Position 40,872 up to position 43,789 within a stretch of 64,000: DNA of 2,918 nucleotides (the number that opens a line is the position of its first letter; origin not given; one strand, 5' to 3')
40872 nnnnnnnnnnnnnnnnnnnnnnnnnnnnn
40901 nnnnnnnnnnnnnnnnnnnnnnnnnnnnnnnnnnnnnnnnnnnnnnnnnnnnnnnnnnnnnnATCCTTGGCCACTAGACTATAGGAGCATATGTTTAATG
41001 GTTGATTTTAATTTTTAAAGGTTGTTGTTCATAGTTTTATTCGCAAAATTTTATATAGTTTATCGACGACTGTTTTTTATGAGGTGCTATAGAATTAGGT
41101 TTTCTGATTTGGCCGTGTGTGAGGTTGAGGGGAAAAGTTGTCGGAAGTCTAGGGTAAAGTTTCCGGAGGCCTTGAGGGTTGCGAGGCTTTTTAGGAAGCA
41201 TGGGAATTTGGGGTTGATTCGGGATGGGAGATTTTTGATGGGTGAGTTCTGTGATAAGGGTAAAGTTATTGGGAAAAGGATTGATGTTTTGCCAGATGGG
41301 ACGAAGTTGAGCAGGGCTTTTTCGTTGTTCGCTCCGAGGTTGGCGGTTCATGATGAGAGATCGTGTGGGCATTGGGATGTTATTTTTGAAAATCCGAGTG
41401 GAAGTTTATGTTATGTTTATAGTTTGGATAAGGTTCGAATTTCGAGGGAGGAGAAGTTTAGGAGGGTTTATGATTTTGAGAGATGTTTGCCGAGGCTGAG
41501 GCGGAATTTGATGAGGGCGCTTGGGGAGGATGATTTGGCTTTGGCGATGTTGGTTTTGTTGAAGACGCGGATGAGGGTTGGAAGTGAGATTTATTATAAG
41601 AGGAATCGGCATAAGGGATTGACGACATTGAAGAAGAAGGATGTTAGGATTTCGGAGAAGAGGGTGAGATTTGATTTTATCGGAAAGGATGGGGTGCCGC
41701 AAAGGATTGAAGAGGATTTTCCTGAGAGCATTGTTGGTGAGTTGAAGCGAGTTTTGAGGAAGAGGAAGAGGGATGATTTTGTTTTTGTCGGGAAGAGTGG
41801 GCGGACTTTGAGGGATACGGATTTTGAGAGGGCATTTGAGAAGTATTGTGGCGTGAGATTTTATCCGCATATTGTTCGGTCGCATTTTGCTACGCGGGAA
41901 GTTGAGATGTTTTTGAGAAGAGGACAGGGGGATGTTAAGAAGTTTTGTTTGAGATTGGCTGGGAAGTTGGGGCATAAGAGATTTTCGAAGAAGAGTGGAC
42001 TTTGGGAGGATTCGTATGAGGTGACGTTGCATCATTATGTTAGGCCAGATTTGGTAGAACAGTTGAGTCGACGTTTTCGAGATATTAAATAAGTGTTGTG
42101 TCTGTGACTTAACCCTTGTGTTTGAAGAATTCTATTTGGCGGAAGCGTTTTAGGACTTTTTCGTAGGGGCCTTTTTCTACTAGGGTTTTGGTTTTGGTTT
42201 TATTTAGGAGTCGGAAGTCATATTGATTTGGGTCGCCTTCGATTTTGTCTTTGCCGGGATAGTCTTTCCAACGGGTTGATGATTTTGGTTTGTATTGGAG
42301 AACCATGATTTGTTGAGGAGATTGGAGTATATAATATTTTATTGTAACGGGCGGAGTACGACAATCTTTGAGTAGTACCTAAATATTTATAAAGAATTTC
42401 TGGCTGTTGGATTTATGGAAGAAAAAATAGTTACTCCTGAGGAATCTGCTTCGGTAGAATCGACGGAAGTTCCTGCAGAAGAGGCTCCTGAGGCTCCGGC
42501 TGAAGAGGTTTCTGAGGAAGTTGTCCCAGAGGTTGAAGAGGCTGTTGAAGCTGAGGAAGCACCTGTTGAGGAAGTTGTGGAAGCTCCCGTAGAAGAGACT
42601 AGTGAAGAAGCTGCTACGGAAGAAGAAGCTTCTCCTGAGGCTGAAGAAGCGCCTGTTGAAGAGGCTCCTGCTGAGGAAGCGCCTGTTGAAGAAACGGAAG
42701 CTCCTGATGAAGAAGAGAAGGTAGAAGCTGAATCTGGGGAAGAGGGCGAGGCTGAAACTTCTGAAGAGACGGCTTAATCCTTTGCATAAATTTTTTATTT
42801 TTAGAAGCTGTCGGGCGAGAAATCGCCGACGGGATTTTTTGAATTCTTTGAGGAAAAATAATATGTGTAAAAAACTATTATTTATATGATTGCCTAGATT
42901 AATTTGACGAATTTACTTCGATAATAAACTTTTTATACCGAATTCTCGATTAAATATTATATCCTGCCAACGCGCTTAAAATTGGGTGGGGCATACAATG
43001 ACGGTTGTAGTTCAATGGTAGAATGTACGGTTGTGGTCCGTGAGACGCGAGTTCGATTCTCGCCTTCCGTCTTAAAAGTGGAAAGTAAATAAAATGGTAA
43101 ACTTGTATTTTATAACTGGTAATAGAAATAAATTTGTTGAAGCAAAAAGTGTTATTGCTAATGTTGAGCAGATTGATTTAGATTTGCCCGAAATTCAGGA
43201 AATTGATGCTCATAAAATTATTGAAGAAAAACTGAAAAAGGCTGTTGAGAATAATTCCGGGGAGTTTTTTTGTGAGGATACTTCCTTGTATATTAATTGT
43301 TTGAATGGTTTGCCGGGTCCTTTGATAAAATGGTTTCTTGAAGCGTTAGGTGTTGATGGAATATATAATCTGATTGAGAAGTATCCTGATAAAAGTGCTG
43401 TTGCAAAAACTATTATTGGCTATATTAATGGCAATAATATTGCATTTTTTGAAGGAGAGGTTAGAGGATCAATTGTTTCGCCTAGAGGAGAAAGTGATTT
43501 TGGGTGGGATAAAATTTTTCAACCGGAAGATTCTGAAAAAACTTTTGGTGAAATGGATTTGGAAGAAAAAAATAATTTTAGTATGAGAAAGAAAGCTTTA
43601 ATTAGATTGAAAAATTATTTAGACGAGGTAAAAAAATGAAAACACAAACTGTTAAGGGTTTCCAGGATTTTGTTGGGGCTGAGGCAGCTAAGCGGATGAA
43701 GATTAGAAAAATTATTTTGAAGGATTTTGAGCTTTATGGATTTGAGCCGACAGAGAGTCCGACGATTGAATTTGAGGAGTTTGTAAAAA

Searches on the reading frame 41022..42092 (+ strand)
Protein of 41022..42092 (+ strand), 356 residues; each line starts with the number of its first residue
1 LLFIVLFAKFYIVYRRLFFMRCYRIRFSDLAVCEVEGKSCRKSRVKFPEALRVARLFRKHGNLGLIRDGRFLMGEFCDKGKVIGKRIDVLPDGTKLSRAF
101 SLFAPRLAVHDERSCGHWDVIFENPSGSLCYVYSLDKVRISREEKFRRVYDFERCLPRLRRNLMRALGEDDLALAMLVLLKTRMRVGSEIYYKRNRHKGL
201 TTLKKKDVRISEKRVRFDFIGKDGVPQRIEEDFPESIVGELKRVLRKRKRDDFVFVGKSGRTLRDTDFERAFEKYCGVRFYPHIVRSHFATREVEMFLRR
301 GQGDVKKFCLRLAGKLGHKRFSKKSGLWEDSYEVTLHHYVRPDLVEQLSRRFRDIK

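Call 9: search_protein_families(library=pfam, max_evalue=0.1, proteins=[window:41022-42092:+])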
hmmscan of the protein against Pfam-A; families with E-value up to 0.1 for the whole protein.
window:41022-42092:+ (356 aa): 2 families
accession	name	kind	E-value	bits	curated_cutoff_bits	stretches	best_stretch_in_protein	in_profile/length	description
PF01028.25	Topoisom_I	-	7.1e-14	52.1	23.7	1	143-256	10-129/228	Eukaryotic DNA topoisomerase I, catalytic core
PF00589.27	Phage_integrase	-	9.4e-05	22.7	27.1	1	196-292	37-139/172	Phage integrase family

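Call 14: find_related_loci(query=window:41079-42092:+, collection=genome_contigs, flank=10000)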
Query window:41079-42092:+ (337 aa) in genome_contigs; peptide patterns used: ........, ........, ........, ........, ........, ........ (x = any residue, [..] = any of these).
271 stretches matched a pattern; 15 encode a relative of the query (tblastn E <= 1e-3); 15 distinct loci.
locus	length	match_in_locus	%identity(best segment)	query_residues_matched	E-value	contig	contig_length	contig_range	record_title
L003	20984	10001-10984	69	1-329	2e-154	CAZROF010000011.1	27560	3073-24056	MAG TPA_asm: Candidatus Woesearchaeota archaeon isolate SRP128015_co1_17 genome assembly, contig: NODE_2056_length_27560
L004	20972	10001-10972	71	1-329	5e-152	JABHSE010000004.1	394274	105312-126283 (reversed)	MAG: archaeon isolate SI039_bin30 k141_1969698, whole genome shotgun sequence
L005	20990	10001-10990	68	1-331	2e-151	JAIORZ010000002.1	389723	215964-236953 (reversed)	MAG: archaeon isolate SMBSF31 20075_Bin_5_contigs_1_c_000000000002, whole genome shotgun sequence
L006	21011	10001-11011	70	1-329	2e-148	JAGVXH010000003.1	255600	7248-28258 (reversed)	Candidatus Pacearchaeota archaeon isolate RIFOXYB2_FULL_43_25 rifoxyb2_full_scaffold_41, whole genome shotgun sequence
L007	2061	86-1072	61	4-331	2e-136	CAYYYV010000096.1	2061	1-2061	MAG TPA_asm: Candidatus Woesearchaeota archaeon isolate binchicken_co51_34 genome assembly, contig: NODE_38340_length_20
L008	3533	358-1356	57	4-330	3e-127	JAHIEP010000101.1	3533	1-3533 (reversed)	MAG: Nanoarchaeota archaeon isolate KR11_0.1_MetaG.mb.26 KR11_0.1_MetaG.mb.26_k141_804257, whole genome shotgun sequence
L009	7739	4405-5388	52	3-325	4e-118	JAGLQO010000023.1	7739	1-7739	MAG: Candidatus Pacearchaeota archaeon isolate RS_8_59 ROV157_8.bin.59.fa_23, whole genome shotgun sequence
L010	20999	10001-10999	45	5-329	3e-93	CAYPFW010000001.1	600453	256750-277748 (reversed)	MAG TPA_asm: uncultured archaeon isolate ERP125453_co1_90 genome assembly, contig: NODE_2_length_600453_cov_19.352196, w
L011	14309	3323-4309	49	10-332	4e-92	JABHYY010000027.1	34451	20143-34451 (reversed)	MAG: archaeon isolate SI047_bin70 k141_847932, whole genome shotgun sequence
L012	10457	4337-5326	45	10-329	5e-92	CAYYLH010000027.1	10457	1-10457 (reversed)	MAG TPA_asm: Candidatus Woesearchaeota archaeon isolate SRP252850_co1_223 genome assembly, contig: NODE_12215_length_104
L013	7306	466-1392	48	24-323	2e-90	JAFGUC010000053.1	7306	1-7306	MAG: Candidatus Woesearchaeota archaeon isolate ZodW_maxbin.125 k87_15504281, whole genome shotgun sequence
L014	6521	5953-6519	68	1-190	2e-82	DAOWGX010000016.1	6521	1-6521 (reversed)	MAG TPA_asm: Nanoarchaeota archaeon isolate CSMAG_2002 CSMAG_2002_k141_8812_length_6521_cov_7.6687, whole genome shotgun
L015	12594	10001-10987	39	5-329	6e-66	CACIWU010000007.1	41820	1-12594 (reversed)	uncultured SAR324 cluster bacterium isolate AG-439-L22 genome assembly, contig: AG-439-L22_NODE_7, whole genome shotgun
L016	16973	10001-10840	41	51-329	2e-65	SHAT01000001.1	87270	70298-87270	MAG: Proteobacteria bacterium isolate MED-G181 Proteobacteria-MED-G181-C1, whole genome shotgun sequence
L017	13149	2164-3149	38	5-329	2e-54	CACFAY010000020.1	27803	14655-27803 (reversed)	uncultured SAR324 cluster bacterium isolate AG-404-P05 genome assembly, contig: AG-404-P05_NODE_20, whole genome shotgun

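Call 36: search_protein_families(library=pfam, max_evalue=0.01, proteins=[L003:1848-3287:-, L003:3529-3750:-, L003:3809-4384:+, L003:5767-6261:-, L003:6258-7400:-, L003:8822-9748:-, L003:1069-1482:-, L006:8651-9790:-, L006:6880-8004:-, L006:8150-8674:+])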
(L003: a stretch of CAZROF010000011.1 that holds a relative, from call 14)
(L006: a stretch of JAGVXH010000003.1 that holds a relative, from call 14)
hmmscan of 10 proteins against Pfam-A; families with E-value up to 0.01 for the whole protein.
L003:1848-3287:- (479 aa): 1 family
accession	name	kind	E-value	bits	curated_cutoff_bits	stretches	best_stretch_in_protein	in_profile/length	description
PF00078.32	RVT_1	-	1.8e-22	80.5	29.6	1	38-221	1-196/205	Reverse transcriptase (RNA-dependent DNA polymerase)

L003:3529-3750:- (73 aa): 6 families
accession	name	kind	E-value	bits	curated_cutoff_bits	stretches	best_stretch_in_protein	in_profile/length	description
PF13412.12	HTH_24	-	8e-06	25.8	21.9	1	8-47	3-42/48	Winged helix-turn-helix DNA-binding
PF08279.18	HTH_11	-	5.2e-05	23.5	25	1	11-53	3-45/55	HTH domain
PF08280.17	HTH_Mga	-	0.00016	22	23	1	10-51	7-49/59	M protein trans-acting positive regulator (MGA) HTH domain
PF01047.28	MarR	-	0.0011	19.3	24.6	1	12-60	7-55/59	MarR family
PF12840.13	HTH_20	-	0.0014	19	27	1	12-47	8-43/51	Helix-turn-helix domain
PF01022.26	HTH_5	-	0.0027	18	22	1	10-47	4-40/47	Bacterial regulatory protein, arsR family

L003:3809-4384:+ (191 aa): 0 families

L003:5767-6261:- (164 aa): 1 family
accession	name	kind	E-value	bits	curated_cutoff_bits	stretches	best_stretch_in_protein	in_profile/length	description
PF14367.12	DUF4411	-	3.7e-30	105.3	23.5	1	7-164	1-159/159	Domain of unknown function (DUF4411)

L003:6258-7400:- (380 aa): 1 family
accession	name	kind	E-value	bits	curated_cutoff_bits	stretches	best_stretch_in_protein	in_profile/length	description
PF06114.19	Peptidase_M78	-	1.3e-12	48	22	1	176-296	4-122/123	IrrE N-terminal-like domain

L003:8822-9748:- (308 aa): 1 family
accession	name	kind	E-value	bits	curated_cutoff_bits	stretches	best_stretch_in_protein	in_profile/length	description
PF17419.7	MauJ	-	2e-06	29.1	28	1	165-237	3-66/116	Methylamine utilization protein MauJ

L003:1069-1482:- (137 aa): 2 families
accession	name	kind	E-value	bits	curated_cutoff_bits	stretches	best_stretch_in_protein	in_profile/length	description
PF00293.34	NUDIX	-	1.9e-11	44.5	21.1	1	12-131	5-129/134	NUDIX domain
PF14815.12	NUDIX_4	-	0.0024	18.1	35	1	40-121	27-102/113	NUDIX domain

L006:8651-9790:- (379 aa): 5 families
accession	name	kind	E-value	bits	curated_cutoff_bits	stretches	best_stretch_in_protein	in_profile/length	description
PF00589.27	Phage_integrase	-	2.3e-26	93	27.1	1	116-277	3-169/172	Phage integrase family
PF11917.13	DUF3435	-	6.9e-06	25.7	25.8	1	205-339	166-303/418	Protein of unknown function (DUF3435)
PF13240.11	Zn_Ribbon_1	-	7.2e-05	22.9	25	1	306-326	2-22/23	zinc-ribbon domain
PF12773.13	DZR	-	0.00026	21.5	27.3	1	299-324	20-45/45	Double zinc ribbon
PF13495.12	Phage_int_SAM_4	-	0.0023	18.8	27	0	12-88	2-79/85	Phage integrase, N-terminal SAM-like domain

L006:6880-8004:- (374 aa): 11 families
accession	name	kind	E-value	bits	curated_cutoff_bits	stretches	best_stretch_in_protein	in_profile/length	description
PF22703.2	Cdc6_lid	-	1.3e-12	47.9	27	1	191-256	2-67/68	Cdc6 AAA+ ATPase-type lid domain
PF09079.17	Cdc6_C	-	7.7e-10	39.1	25.1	1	268-347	3-82/96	CDC6, C terminal winged helix domain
PF13401.12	AAA_22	-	1.3e-09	38.9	27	1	37-156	4-121/130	AAA domain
PF00931.28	NB-ARC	-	7e-07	29.2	23.5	1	23-149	2-128/248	NB-ARC domain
PF00004.35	AAA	-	8.4e-06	26.7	21.2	1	42-159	2-110/131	ATPase family associated with various cellular activities (AAA)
PF22606.2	Cdc6-ORC-like_ATPase_lid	-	0.00033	21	27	1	184-238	1-55/60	Cdc6/ORC-like, ATPase lid domain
PF02702.23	KdpD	-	0.0011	18.8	26.1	1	39-117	5-83/210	Osmosensitive K+ channel His kinase sensor domain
PF13191.12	AAA_16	-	0.0012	19.7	32.6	1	39-131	25-144/167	AAA ATPase domain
PF01637.24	ATPase_2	-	0.0017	18.7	33.2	1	26-148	8-141/225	ATPase domain predominantly from Archaea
PF16193.11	AAA_assoc_2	-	0.003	18.2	34.3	0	217-258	15-57/81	AAA C-terminal domain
PF07724.20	AAA_2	-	0.0047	17.4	27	0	45-203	10-105/166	AAA domain (Cdc48 subfamily)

L006:8150-8674:+ (174 aa): 0 families

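Call 39: search_protein_families(library=padloc, max_evalue=0.01, proteins=[L003:1848-3287:-, L003:8822-9748:-, L003:5767-6261:-, L003:6258-7400:-])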
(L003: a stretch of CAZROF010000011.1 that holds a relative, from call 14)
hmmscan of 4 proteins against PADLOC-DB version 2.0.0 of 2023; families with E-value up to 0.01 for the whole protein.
L003:1848-3287:- (479 aa): 53 families (the best 25 are shown)
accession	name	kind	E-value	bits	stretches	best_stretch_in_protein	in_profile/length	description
PDLC02956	RT_XIII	-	6.2e-91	303.7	1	9-300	117-427/469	-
PDLC02946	RT_III-A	-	2e-90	301.3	1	6-299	35-330/330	-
PDLC02949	RT_other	-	6.2e-90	300.7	2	143-300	314-472/481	-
PDLC03740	RT_outgroup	-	5e-86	287.5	1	32-298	123-407/407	retron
PDLC02943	RT_III-A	-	1.4e-84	281.8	1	6-287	23-307/322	-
PDLC02945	RT_III-A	-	3.8e-83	277.5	2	142-299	201-361/362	-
PDLC02941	RT_II-A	-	1.3e-82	275.4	1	6-293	14-293/309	-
PDLC02960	RT-Protease_XI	-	5e-80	267.9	1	10-312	11-334/506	single gene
PDLC02955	RT_X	-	6e-79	263.3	1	11-283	3-270/272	-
PDLC02962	RT-TIR_XII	-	6.5e-79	264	1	9-395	18-406/478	single gene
PDLC02959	RT-Protease_XI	-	6.8e-79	264.1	1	10-316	13-341/510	single gene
PDLC02942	RT_III-A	-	2.3e-78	261.7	1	6-286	43-325/341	-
PDLC02961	RT-TIR_XII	-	3.8e-78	261.5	1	9-318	18-352/475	single gene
PDLC02967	RT-Toprim_I-C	-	8.5e-76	253.9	1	8-287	9-302/549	single gene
PDLC02968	RT-Toprim_I-C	-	2.1e-74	249.3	1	12-347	5-333/529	single gene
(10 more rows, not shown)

L003:8822-9748:- (308 aa): 0 families

L003:5767-6261:- (164 aa): 0 families

L003:6258-7400:- (380 aa): 16 families
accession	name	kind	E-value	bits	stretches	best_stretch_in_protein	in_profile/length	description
PDLC03949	RmrA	-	1.1e-13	48.8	1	12-377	2-333/363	-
PDLC03944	RmrA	-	2.2e-13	48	1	24-313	18-297/384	-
PDLC04141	capP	-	1.6e-12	45.4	1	184-297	37-151/242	capP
PDLC03948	RmrA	-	9e-12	42.6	1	23-318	19-310/397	-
PDLC03943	RmrA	-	3.4e-11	40.8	1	214-311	192-284/370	-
PDLC03945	RmrA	-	4.1e-11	40.7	1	116-377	121-364/394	-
PDLC03951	RmrA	-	7.3e-09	33.1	1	29-320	25-308/400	-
PDLC03954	RmrA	-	1.2e-08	32.3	1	25-306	23-297/380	-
PDLC03946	RmrA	-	2.5e-08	31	1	188-312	164-280/357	-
PDLC03952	RmrA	-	1e-07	29.1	1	33-318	43-323/395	-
PDLC03953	RmrA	-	1.7e-07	28.8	1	216-303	210-287/373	-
PDLC03956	RmrA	-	1.2e-05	22.6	1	196-306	188-293/399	-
PDLC03011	peptidase_U41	-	0.001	16.7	1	202-256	147-196/378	-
PDLC03955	RmrA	-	0.0018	15.6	1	217-327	217-318/371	-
PDLC01012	Csm2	-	0.0025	16.2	1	106-175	38-107/139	Csm2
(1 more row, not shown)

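Call 107: find_encoding_contigs(protein=window:41079-42092:+, flank=10000, max_places=10)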
Protein window:41079-42092:+ (337 aa): 4 contigs read that carry it; 2 places shown.
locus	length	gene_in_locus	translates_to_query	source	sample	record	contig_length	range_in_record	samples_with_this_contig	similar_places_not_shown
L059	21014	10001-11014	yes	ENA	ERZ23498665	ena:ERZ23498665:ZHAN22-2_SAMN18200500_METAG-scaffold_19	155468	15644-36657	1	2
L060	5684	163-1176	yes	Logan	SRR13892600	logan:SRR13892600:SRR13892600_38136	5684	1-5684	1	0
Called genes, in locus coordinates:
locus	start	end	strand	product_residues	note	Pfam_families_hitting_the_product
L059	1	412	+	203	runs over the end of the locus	PF09335:VTT_dom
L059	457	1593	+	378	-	PF02353:CMAS, PF01728:FtsJ (weak), PF13489:Methyltransf_23, PF13649:Methyltransf_25, PF13847:Methyltransf_31, PF08241:Methyltransf_11, PF08242:Methyltransf_12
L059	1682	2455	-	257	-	-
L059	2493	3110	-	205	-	-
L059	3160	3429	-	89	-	-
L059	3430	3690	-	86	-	-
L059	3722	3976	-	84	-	PF14947:HTH_45 (weak)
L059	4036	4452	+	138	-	-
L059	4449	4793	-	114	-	-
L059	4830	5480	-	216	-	-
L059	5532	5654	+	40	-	-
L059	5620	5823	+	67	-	-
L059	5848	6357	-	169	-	-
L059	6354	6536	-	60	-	-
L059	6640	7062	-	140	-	-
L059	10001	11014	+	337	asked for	PF01028:Topoisom_I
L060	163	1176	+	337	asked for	PF01028:Topoisom_I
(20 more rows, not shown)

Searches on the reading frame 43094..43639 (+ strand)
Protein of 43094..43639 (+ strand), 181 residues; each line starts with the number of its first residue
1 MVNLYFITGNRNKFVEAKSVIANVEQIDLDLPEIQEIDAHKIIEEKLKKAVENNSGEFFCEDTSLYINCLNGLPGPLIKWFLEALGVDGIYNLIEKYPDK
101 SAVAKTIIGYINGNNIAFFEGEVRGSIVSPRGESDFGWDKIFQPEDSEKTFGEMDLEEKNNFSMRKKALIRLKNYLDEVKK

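Call 9: search_protein_families(library=pfam, max_evalue=0.1, proteins=[window:43094-43639:+])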
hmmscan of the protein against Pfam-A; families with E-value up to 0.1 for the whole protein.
window:43094-43639:+ (181 aa): 1 family
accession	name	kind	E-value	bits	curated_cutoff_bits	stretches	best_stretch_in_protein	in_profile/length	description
PF01725.21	Ham1p_like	-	1.5e-41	142.8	22.5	1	4-174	1-185/186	Ham1 family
